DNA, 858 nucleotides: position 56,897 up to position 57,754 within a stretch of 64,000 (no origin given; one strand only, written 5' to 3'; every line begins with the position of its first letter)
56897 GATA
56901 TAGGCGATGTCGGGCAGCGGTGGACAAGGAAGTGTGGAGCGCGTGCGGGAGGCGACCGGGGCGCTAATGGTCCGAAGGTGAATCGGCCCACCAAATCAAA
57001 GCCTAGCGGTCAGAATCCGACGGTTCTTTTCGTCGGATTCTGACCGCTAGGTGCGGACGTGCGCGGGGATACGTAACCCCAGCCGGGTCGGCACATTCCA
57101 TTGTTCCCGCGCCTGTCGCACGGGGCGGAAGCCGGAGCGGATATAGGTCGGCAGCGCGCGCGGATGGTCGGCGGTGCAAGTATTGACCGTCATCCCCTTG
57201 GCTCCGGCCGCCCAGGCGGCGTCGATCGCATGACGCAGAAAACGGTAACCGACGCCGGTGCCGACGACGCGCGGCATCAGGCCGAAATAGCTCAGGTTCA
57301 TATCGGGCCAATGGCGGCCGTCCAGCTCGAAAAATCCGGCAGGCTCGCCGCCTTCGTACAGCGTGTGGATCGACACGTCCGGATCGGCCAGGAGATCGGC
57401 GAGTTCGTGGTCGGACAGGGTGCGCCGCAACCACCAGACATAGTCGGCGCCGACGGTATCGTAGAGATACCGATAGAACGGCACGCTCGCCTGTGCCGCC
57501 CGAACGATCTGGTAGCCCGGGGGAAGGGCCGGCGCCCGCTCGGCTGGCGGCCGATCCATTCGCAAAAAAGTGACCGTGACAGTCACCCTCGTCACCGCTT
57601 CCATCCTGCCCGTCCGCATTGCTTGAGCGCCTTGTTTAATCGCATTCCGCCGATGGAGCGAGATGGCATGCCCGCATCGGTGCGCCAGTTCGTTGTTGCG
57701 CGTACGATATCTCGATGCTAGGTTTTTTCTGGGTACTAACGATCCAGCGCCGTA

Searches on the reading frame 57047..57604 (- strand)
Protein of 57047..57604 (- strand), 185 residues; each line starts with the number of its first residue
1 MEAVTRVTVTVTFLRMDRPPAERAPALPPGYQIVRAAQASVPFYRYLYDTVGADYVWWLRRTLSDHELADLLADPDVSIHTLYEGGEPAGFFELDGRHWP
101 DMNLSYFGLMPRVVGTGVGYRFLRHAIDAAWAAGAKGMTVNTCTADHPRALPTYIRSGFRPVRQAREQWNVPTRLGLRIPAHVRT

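Call 48: search_protein_families(library=pfam, proteins=[window:57047-57604:-], max_evalue=0.01)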
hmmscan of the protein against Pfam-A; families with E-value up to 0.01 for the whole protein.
window:57047-57604:- (185 aa): 3 families
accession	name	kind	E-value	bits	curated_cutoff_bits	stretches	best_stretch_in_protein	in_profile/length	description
PF00583.31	Acetyltransf_1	-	3.3e-07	31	20.7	1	59-159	17-116/116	Acetyltransferase (GNAT) family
PF13673.13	Acetyltransf_10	-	3.9e-06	27.3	23.6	1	60-168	14-116/128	Acetyltransferase (GNAT) domain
PF13508.13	Acetyltransf_7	-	0.0036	18.1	27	1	79-160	5-83/84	Acetyltransferase (GNAT) domain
